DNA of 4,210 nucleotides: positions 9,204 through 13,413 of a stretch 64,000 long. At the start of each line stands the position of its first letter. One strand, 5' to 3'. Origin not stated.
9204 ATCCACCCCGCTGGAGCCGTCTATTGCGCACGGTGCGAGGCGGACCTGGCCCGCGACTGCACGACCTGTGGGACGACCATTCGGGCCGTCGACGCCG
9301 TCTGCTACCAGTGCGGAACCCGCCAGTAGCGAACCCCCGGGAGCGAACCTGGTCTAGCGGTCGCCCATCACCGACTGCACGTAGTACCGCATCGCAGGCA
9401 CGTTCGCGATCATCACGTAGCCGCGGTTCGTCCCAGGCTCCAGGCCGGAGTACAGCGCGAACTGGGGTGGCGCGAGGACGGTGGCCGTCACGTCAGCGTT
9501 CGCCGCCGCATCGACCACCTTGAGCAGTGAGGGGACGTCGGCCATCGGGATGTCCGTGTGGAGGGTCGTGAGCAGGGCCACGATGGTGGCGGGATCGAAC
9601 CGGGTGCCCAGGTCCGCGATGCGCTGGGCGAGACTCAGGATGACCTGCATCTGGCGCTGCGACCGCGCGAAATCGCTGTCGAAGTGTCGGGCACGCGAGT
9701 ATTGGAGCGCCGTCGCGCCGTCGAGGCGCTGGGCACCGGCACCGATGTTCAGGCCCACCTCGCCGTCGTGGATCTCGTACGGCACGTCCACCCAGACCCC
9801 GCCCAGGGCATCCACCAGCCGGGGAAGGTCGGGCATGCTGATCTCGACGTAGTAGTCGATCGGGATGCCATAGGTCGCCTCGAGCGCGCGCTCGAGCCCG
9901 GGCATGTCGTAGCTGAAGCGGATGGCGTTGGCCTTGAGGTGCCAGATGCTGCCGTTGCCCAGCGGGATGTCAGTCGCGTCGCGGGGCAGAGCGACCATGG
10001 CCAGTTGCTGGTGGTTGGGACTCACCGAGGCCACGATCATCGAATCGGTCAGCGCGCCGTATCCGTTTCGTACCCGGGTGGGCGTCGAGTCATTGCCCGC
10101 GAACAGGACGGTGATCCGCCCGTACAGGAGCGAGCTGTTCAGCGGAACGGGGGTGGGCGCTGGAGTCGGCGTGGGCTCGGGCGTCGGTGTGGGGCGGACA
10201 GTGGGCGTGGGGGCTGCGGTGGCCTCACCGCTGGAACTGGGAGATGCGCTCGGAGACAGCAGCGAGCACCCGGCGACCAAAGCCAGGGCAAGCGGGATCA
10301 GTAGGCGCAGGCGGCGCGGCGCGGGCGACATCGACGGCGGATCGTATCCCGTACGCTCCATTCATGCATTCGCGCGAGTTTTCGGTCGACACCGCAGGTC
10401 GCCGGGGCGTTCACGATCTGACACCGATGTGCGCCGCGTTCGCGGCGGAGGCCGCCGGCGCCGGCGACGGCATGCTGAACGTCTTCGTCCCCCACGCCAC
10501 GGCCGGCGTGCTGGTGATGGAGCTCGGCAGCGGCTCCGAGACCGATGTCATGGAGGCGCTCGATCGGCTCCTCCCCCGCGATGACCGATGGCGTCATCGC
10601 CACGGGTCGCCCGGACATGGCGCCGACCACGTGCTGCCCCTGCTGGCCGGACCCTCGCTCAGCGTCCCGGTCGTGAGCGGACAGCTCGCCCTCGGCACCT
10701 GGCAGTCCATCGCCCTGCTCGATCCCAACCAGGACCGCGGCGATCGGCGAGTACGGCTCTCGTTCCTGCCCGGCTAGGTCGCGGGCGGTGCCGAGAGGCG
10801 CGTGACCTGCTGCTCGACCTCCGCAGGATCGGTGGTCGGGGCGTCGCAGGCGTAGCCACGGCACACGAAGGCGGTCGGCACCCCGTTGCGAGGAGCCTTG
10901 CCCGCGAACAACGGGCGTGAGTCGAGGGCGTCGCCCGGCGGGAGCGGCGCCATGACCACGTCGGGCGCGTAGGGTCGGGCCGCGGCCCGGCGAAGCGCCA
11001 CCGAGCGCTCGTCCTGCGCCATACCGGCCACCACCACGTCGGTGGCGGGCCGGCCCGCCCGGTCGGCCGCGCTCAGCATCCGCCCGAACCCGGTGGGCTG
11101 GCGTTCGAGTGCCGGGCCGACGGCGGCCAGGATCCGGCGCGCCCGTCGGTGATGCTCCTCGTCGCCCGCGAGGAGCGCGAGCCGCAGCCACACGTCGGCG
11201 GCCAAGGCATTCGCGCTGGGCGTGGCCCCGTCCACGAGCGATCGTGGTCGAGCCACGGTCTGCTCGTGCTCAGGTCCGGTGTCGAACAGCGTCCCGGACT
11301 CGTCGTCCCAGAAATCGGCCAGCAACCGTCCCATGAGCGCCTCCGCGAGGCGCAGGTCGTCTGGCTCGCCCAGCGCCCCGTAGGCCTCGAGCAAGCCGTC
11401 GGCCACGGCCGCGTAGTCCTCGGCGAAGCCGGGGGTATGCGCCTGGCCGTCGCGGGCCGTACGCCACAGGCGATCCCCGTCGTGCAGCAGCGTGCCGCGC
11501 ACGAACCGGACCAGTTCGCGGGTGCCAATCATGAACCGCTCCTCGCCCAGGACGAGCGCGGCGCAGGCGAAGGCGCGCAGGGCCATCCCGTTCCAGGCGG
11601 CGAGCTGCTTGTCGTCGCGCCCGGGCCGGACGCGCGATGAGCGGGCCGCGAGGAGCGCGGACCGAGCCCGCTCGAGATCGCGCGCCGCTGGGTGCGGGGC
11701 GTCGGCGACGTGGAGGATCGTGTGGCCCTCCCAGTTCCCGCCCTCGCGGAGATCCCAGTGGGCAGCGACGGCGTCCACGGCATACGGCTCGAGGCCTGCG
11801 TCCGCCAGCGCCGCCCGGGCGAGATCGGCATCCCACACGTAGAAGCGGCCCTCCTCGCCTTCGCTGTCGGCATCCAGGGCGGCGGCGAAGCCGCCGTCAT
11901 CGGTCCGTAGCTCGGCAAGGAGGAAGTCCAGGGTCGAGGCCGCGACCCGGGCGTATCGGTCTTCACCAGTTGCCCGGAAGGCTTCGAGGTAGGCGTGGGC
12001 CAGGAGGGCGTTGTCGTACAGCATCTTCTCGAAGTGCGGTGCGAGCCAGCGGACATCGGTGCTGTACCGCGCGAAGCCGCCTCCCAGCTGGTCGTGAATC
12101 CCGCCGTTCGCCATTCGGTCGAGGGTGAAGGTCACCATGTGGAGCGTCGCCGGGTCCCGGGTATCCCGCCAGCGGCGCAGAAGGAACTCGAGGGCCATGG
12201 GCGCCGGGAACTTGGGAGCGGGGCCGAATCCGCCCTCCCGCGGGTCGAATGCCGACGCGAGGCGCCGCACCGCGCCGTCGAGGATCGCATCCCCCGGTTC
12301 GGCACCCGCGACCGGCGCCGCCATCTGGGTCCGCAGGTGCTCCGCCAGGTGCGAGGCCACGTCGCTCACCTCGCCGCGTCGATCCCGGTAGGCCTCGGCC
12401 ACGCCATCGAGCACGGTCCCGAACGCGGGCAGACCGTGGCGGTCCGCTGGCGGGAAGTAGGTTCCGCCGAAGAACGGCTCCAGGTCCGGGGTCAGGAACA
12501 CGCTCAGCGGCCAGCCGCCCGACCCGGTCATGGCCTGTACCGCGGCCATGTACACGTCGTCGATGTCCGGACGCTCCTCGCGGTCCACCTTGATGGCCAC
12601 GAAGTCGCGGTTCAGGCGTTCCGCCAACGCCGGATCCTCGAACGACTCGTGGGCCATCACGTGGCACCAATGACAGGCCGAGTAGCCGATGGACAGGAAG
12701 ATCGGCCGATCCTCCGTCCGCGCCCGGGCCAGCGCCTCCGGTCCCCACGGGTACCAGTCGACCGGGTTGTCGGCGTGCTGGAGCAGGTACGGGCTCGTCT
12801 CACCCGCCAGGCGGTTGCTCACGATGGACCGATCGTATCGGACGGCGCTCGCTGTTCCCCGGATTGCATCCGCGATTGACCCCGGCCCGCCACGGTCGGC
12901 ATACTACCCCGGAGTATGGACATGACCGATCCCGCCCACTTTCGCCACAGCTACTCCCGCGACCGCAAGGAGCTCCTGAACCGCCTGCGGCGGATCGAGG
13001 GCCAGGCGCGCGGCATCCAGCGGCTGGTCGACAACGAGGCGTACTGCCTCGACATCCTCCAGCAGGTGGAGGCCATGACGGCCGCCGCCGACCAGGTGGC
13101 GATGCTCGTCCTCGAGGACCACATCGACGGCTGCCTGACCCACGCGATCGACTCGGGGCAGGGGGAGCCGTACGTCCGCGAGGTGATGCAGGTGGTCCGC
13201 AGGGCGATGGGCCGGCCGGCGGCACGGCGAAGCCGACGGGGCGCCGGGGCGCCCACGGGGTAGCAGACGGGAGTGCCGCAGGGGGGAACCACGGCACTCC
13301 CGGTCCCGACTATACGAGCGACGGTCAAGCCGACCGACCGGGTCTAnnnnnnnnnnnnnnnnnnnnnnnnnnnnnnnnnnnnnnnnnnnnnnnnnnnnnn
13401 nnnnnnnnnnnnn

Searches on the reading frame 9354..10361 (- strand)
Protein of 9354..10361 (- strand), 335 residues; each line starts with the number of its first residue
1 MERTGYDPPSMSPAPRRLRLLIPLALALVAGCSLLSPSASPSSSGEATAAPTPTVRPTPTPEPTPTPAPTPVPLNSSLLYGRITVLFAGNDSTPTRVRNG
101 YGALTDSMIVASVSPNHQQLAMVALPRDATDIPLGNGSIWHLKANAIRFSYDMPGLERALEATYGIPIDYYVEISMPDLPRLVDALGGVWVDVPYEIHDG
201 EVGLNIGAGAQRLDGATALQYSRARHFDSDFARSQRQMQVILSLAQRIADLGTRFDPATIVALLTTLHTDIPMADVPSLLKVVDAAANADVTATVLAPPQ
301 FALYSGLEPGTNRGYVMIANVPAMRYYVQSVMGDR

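Call 14: search_protein_families(library=pfam, proteins=[window:9354-10361:-], max_evalue=0.001)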
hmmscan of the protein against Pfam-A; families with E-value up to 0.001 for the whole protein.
window:9354-10361:- (335 aa): 1 family
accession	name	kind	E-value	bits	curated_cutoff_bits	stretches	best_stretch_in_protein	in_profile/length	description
PF03816.19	LytR_cpsA_psr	-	1.2e-30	107.1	24.6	1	105-249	2-149/150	LytR_cpsA_psr family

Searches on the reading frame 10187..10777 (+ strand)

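Call 14: search_protein_families(library=pfam, proteins=[window:10187-10777:+], max_evalue=0.001)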
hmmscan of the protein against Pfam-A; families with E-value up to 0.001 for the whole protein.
window:10187-10777:+ (196 aa): 1 family
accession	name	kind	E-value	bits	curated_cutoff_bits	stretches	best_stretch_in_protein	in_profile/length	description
PF01894.22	UPF0047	-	2.7e-26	92.4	27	1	77-191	1-115/117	Uncharacterised protein family UPF0047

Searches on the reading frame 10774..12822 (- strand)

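Call 14: search_protein_families(library=pfam, proteins=[window:10774-12822:-], max_evalue=0.001)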
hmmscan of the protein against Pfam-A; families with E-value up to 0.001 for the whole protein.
window:10774-12822:- (682 aa): 2 families
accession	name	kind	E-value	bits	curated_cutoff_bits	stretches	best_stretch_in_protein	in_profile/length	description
PF03190.21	Thioredox_DsbH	-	7.1e-76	254.1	27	1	3-163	2-162/163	Protein of unknown function, DUF255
PF13899.12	Thioredoxin_7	-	4.3e-09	36.8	27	1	22-112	1-83/83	Thioredoxin-like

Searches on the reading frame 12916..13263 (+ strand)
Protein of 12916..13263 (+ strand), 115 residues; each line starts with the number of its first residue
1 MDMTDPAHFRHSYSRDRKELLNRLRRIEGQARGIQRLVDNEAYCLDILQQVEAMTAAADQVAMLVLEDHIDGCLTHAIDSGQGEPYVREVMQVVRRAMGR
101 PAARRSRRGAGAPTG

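Call 14: search_protein_families(library=pfam, proteins=[window:12916-13263:+], max_evalue=0.001)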
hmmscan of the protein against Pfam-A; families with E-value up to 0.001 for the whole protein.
window:12916-13263:+ (115 aa): 1 family
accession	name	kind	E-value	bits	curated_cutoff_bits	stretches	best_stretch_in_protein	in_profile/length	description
PF02583.22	Trns_repr_metal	-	5e-26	91.3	22.8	1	16-95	1-77/78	Metal-sensitive transcriptional repressor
